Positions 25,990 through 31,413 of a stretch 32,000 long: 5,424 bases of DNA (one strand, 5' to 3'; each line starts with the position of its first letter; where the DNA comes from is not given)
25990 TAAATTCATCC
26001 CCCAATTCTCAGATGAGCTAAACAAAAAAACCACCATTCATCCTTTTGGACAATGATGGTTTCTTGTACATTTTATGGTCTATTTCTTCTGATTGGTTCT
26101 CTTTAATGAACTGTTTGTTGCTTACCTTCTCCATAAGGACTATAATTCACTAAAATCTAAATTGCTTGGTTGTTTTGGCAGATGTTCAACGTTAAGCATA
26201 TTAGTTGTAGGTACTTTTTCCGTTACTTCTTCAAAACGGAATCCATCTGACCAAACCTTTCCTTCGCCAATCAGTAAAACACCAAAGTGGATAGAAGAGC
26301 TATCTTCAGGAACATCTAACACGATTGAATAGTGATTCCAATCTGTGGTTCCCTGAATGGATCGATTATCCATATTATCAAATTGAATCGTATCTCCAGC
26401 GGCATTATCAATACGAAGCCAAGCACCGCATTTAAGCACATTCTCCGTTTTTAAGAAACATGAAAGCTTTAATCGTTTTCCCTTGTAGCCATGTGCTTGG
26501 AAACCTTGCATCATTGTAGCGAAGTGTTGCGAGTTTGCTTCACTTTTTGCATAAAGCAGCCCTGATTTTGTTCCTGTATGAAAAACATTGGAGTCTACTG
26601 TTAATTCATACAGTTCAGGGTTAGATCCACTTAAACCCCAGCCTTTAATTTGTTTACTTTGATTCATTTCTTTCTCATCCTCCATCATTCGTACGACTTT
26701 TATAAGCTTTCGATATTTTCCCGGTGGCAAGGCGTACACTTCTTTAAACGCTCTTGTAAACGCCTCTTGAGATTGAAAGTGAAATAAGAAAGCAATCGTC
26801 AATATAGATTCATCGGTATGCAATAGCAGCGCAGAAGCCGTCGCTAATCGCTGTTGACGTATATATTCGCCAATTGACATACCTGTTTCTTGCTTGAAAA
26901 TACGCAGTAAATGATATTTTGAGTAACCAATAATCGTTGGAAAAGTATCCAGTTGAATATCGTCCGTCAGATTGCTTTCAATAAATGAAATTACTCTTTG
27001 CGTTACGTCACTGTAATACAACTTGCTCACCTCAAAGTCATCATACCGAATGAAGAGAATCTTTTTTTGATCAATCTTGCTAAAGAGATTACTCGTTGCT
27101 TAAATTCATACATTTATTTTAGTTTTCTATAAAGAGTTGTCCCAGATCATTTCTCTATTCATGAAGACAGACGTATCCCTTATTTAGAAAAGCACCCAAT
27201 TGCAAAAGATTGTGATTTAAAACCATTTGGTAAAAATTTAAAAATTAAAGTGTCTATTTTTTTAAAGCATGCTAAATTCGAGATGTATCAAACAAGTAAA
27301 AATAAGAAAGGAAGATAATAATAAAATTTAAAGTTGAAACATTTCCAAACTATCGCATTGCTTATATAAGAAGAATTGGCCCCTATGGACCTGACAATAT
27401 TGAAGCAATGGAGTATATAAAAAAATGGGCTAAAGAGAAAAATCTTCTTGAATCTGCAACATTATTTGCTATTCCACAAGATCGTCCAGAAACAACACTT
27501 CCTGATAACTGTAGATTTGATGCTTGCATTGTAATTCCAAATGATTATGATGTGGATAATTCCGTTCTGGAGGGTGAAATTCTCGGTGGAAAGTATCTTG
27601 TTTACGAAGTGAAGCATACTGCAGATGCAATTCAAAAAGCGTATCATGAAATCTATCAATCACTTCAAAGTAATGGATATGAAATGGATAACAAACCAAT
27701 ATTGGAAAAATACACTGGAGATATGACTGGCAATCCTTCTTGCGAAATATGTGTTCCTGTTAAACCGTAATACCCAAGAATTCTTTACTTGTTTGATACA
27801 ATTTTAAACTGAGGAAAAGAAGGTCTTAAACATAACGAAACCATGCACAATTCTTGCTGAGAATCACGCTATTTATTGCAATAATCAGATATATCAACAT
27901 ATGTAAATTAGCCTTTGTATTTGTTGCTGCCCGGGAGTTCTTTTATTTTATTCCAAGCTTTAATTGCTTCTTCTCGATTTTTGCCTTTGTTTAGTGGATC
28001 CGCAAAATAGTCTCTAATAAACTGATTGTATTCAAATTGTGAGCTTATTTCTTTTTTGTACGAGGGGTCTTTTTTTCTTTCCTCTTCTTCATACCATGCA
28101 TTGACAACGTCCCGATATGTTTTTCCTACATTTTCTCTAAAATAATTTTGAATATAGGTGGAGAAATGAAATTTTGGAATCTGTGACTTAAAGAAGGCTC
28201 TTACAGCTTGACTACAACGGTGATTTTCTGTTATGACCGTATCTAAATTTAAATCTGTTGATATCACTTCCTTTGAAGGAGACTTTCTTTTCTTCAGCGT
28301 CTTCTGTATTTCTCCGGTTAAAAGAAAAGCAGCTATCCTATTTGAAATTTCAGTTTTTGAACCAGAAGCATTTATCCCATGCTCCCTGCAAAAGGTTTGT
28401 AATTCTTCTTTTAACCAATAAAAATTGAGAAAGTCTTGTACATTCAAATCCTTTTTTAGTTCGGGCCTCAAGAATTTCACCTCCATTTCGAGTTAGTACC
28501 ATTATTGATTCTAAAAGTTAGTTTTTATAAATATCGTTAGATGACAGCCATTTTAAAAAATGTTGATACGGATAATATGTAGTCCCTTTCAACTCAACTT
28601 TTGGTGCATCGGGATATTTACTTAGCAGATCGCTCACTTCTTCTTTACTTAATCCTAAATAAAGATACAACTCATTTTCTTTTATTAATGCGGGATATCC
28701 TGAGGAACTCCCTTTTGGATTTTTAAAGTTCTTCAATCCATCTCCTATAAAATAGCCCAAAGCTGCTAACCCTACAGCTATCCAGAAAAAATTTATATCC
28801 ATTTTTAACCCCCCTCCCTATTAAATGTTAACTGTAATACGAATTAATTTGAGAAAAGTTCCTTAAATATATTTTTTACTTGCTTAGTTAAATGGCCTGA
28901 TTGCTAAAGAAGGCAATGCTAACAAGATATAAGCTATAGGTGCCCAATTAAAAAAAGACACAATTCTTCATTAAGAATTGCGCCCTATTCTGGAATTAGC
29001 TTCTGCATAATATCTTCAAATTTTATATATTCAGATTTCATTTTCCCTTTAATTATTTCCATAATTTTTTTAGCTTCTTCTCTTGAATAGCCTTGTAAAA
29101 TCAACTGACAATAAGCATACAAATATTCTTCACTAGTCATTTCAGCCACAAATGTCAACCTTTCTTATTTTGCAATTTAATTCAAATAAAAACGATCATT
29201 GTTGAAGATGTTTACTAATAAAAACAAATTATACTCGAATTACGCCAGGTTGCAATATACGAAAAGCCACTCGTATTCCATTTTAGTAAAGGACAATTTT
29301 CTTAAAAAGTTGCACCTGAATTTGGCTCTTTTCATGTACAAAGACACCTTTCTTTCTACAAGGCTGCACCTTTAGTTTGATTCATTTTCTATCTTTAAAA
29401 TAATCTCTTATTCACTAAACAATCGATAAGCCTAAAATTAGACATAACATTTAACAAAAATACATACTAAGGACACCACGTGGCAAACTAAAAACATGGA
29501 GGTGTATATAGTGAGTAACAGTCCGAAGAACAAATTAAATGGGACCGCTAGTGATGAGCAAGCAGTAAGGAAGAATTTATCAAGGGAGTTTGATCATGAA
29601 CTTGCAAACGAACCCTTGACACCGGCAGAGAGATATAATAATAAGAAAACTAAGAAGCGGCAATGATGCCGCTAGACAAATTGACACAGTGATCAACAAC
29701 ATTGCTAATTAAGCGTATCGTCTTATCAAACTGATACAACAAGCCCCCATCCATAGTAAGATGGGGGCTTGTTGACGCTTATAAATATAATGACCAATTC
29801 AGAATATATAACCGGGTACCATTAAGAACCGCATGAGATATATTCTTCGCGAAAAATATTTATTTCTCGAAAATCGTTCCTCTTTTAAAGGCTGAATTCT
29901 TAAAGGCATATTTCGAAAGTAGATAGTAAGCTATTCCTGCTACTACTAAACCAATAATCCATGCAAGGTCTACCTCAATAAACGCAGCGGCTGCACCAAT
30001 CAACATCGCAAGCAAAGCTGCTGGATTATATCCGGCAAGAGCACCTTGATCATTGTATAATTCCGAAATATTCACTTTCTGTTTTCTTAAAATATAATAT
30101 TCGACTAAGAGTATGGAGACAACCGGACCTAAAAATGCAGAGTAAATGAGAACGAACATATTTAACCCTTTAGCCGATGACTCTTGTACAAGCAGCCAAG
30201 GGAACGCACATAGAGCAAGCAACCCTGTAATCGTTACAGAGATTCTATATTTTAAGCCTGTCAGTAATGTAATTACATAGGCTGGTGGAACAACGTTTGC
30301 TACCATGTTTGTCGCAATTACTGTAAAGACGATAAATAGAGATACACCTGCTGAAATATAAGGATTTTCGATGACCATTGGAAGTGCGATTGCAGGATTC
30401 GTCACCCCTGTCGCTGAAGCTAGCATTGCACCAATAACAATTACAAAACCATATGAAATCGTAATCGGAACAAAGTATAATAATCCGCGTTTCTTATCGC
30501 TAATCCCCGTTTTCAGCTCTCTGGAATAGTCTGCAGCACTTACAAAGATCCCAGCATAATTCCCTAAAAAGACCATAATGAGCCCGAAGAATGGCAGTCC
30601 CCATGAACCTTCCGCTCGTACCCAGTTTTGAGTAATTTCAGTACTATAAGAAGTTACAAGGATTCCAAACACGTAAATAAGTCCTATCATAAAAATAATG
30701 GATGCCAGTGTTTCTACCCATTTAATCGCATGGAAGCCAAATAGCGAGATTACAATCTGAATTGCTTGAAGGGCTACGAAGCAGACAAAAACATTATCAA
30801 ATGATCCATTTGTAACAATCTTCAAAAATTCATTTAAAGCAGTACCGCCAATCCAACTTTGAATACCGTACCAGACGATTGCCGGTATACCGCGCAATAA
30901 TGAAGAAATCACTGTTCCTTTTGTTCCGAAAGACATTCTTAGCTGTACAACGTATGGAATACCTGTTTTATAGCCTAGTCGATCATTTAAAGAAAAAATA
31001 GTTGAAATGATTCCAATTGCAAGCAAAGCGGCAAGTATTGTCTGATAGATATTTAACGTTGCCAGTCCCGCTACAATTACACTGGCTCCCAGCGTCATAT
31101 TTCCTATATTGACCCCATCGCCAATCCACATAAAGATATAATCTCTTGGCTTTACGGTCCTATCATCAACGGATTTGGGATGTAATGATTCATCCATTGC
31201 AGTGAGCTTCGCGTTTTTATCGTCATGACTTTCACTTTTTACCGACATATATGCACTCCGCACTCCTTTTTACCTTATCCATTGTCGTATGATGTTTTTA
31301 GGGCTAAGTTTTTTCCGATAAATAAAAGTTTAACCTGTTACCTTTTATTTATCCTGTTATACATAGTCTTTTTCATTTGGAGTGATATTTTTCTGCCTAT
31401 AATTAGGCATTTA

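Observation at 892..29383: Very dense, single-orientation family of intergenic hairpin repeats with inverted-repeat ends and compensatory stem changes (candidate mobile terminator element)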

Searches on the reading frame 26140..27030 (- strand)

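Call 95: search_protein_families(library=pfam, proteins=[window:26140-27030:-], max_evalue=0.001)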
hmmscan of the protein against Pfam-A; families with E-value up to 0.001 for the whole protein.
window:26140-27030:- (296 aa): 2 families
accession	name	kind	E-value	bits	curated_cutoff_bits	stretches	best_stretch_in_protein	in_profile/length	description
PF12833.13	HTH_18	-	2.3e-22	79.5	33.6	1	34-108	5-79/80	Helix-turn-helix domain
PF00165.29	HTH_AraC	-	1.2e-11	44.9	26.6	2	27-58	11-42/42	Bacterial regulatory helix-turn-helix proteins, AraC family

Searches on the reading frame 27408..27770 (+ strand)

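Call 95: search_protein_families(library=pfam, proteins=[window:27408-27770:+], max_evalue=0.001)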
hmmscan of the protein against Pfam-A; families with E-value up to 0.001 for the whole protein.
window:27408-27770:+ (120 aa): 2 families
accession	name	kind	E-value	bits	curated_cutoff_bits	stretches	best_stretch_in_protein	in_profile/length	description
PF06445.20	GyrI-like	-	1.2e-21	78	26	1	4-119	34-155/155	GyrI-like small molecule binding domain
PF14526.11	Cass2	-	2.1e-14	54.4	27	1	2-118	33-150/150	Integron-associated effector binding protein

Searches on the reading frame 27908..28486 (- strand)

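Call 95: search_protein_families(library=pfam, proteins=[window:27908-28486:-], max_evalue=0.001)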
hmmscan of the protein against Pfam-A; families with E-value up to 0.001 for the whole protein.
window:27908-28486:- (192 aa): 3 families
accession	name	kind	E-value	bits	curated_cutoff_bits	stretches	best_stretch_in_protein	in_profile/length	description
PF18953.6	SAP_new25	-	3.5e-23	81.4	26.3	1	17-67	1-51/51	SAP domain-containing new25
PF20026.4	DUF6434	-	1.8e-14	53.9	26.8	1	77-133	6-63/64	Domain of unknown function (DUF6434)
PF02037.33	SAP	-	0.00035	20.6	23.9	1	27-55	8-36/37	SAP domain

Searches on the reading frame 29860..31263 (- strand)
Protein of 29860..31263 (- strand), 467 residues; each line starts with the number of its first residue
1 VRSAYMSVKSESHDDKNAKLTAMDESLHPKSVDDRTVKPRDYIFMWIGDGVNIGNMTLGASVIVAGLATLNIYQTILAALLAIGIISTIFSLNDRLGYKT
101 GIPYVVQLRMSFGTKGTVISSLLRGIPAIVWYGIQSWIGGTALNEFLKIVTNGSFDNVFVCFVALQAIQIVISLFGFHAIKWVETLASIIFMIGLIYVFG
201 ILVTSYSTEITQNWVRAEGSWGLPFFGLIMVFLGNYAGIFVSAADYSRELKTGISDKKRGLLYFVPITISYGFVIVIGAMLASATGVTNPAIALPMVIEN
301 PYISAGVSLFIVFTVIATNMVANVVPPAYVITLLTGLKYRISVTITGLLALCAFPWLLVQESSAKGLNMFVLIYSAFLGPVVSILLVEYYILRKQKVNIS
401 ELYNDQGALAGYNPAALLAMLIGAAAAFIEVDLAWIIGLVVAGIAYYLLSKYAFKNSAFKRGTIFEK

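Call 95: search_protein_families(library=pfam, proteins=[window:29860-31263:-], max_evalue=0.001)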
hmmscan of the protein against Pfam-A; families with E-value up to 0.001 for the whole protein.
window:29860-31263:- (467 aa): 1 family
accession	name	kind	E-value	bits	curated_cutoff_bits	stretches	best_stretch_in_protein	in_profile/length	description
PF02133.21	Transp_cyt_pur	-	2e-50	172.3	23.5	1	33-435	5-421/440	Permease for cytosine/purines, uracil, thiamine, allantoin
